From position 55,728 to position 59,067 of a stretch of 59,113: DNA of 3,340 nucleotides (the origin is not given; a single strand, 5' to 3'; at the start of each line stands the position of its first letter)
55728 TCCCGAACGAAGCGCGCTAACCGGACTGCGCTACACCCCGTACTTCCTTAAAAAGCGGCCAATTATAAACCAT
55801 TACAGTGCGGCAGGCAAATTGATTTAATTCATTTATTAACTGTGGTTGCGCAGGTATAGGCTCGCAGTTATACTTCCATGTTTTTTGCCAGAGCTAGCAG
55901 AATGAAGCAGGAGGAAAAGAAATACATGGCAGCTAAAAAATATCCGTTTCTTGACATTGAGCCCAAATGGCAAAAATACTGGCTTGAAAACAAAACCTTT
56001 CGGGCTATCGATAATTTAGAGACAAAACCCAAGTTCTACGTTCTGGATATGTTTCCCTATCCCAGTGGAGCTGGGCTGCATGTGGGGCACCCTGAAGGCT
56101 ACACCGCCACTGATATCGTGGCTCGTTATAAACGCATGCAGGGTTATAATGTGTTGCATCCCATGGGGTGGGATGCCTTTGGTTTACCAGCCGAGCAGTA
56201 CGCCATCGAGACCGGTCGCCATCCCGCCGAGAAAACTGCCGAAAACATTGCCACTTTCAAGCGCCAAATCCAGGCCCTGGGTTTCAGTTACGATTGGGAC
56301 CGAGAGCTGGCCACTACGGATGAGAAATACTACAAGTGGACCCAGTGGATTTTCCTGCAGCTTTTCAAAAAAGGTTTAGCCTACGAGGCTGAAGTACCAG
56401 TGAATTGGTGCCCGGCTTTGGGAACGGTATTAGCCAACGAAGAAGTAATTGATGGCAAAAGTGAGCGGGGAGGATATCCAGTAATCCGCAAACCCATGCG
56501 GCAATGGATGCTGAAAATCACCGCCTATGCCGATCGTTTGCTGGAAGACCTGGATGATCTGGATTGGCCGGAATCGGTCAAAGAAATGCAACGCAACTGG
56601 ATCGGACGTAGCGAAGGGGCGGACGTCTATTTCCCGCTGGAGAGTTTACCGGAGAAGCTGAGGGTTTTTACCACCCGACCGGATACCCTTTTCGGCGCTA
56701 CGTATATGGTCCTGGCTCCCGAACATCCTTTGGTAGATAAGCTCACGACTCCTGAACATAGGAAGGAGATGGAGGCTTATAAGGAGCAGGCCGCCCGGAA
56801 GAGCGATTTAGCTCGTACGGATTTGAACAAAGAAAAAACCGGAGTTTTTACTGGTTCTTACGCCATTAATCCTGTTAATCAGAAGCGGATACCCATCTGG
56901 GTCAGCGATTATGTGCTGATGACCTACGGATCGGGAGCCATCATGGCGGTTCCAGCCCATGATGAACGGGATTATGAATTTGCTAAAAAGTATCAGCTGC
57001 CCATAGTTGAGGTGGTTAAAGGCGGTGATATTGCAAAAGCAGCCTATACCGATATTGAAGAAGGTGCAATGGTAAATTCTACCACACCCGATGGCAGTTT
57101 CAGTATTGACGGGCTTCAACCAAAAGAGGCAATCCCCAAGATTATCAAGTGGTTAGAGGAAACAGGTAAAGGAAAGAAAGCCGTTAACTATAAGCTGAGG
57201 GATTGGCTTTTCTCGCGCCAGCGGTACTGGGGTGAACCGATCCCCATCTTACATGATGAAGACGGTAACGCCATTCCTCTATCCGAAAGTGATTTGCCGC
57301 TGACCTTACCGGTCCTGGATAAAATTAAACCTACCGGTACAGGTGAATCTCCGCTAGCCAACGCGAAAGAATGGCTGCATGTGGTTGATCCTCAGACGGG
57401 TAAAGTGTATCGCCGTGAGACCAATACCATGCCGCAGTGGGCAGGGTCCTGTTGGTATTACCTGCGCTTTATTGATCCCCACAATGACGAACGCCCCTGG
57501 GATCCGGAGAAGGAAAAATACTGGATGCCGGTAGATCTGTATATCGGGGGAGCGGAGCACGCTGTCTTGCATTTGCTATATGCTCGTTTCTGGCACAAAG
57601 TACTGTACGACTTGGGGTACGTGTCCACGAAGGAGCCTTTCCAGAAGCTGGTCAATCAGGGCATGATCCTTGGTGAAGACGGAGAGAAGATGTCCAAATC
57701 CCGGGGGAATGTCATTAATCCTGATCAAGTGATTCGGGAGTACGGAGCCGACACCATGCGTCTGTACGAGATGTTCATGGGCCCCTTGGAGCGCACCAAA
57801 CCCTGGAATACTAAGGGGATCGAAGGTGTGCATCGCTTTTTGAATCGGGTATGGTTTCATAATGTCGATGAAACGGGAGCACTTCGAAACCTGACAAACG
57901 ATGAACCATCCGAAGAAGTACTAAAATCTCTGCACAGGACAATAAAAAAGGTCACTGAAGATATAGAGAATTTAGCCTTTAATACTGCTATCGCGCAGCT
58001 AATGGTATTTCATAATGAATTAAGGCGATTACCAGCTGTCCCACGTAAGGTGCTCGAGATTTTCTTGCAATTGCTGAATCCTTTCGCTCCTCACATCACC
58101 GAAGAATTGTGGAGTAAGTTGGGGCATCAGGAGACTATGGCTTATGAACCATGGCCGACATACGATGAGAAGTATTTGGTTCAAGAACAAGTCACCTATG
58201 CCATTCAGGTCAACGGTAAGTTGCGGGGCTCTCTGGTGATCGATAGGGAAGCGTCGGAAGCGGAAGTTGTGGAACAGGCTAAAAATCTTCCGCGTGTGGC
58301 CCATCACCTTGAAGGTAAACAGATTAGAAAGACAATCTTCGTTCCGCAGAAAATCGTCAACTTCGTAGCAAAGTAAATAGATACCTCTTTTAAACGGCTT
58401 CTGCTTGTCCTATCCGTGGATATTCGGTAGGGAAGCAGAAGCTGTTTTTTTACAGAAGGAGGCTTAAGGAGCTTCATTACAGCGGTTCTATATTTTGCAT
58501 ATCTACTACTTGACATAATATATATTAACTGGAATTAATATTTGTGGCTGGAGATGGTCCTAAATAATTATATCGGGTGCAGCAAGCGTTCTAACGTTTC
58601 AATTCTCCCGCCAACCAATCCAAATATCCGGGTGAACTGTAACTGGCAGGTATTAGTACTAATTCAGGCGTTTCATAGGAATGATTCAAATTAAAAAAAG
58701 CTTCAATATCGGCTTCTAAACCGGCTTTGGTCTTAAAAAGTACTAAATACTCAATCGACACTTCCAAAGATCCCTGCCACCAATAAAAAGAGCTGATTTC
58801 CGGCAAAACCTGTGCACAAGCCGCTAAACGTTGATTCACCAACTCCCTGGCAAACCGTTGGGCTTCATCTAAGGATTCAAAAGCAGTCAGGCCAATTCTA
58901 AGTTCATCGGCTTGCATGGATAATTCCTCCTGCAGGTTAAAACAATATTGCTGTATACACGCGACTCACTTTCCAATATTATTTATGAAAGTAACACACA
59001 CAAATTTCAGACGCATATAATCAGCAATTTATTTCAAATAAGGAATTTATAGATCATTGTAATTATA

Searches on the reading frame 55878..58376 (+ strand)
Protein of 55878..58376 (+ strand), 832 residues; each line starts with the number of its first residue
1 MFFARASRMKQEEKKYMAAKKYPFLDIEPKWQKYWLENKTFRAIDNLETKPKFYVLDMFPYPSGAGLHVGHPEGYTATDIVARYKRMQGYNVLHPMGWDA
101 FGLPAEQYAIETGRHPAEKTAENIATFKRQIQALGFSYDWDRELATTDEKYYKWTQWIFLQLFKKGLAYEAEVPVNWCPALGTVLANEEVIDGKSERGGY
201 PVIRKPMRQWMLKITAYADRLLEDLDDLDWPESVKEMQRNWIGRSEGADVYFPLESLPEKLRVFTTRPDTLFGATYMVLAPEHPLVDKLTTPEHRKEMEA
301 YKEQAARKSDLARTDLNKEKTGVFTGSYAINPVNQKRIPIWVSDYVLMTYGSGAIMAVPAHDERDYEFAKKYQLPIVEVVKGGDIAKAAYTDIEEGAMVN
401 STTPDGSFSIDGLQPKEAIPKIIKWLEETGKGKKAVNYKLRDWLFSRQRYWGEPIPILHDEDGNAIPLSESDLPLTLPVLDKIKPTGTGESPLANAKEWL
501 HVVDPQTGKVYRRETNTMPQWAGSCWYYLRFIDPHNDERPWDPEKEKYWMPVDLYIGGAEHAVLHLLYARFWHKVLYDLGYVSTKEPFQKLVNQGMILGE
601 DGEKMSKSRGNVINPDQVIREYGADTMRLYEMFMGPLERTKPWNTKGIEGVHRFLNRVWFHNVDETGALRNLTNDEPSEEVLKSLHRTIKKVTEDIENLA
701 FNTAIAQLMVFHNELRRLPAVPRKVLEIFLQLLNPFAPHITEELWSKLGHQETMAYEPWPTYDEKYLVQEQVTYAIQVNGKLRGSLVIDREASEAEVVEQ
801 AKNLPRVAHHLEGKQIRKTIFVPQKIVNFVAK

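Call 11: find_encoding_contigs(protein=window:55878-58376:+, flank=10000, max_places=4)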
Protein window:55878-58376:+ (832 aa): no gene with exactly this product is on record in the collection.

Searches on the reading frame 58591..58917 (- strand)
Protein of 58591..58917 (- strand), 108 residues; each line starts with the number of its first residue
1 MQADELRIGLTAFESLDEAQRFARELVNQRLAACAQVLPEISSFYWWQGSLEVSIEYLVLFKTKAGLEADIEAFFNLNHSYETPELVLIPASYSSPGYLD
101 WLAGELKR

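Call 12: find_encoding_contigs(protein=window:58591-58917:-, flank=10000, max_places=3)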
Protein window:58591-58917:- (108 aa): 5 contigs read that carry it; 3 places shown.
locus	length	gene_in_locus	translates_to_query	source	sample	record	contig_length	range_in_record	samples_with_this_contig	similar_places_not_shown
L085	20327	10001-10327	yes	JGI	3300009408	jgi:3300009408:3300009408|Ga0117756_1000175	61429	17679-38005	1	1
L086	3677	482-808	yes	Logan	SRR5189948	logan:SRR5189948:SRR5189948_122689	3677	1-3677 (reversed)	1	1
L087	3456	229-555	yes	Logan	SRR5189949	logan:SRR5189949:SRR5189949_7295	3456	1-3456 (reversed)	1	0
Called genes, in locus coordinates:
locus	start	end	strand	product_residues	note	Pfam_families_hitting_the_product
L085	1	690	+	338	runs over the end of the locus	-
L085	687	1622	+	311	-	PF00005:ABC_tran, PF13304:AAA_21 (weak)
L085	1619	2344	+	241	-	PF01061:ABC2_membrane (weak), PF12679:ABC2_membrane_2, PF12730:ABC2_membrane_4, PF13346:ABC2_membrane_5 (weak), PF12698:ABC2_membrane_3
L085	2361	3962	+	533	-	PF23357:DUF7088, PF09822:ABC_transp_aux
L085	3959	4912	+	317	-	PF14238:DUF4340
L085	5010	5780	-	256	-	PF00106:adh_short, PF08659:KR, PF01370:Epimerase (weak), PF13561:adh_short_C2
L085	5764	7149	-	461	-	PF00474:SSF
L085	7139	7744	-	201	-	PF04263:TPK_catalytic, PF04265:TPK_B1_binding (weak)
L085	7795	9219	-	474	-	PF00485:PRK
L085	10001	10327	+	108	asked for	PF03091:CutA1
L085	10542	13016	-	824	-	PF00133:tRNA-synt_1, PF01406:tRNA-synt_1e (faint), PF09334:tRNA-synt_1g, PF13603:tRNA-synt_1_2, PF00133:tRNA-synt_1, PF08264:Anticodon_1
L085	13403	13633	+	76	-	-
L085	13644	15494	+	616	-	PF00474:SSF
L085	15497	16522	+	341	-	PF03372:Exo_endo_phos, PF19580:Exo_endo_phos_3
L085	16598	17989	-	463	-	PF00180:Iso_dh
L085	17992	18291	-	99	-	PF09723:Zn_ribbon_8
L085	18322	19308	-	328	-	PF01515:PTA_PTB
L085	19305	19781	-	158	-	PF01467:CTP_transf_like, PF08218:Citrate_ly_lig (weak)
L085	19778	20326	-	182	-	PF03602:Cons_hypoth95, PF13847:Methyltransf_31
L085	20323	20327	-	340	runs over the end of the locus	-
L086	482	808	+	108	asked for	PF03091:CutA1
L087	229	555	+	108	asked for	PF03091:CutA1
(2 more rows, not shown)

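Call 100: find_related_loci(query=L085:687-1622:+, collection=metagenome_contigs, flank=10000)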
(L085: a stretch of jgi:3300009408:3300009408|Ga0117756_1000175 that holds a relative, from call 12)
Query L085:687-1622:+ (311 aa) in metagenome_contigs; peptide patterns used: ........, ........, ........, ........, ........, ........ (x = any residue, [..] = any of these).
600 stretches matched a pattern (row limit reached: there are more); 532 encode a relative of the query (tblastn E <= 1e-3); the best 80 are kept; 80 distinct loci.
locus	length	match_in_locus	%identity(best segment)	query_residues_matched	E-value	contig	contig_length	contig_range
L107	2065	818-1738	65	1-307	6e-146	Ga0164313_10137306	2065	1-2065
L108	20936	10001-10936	65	1-311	2e-131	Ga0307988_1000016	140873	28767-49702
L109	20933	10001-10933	64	1-310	8e-131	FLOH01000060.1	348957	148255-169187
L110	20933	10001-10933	63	1-310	4e-129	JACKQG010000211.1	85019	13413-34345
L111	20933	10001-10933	64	1-310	7e-129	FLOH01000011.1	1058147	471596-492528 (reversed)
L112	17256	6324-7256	63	1-310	1e-128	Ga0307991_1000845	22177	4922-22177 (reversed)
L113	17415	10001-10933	63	1-310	1e-128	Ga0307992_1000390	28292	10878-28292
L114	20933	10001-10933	64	1-310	3e-128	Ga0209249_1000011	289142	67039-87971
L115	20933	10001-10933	64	1-310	3e-128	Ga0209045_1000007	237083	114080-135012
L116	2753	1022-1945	62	1-307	2e-130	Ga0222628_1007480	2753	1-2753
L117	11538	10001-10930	56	2-307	2e-107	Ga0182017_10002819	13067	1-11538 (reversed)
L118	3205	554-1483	56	2-307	5e-110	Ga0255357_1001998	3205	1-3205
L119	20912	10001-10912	54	2-307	8e-105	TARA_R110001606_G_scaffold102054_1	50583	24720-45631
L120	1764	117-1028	54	2-307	7e-111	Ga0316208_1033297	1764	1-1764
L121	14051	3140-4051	53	2-307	2e-103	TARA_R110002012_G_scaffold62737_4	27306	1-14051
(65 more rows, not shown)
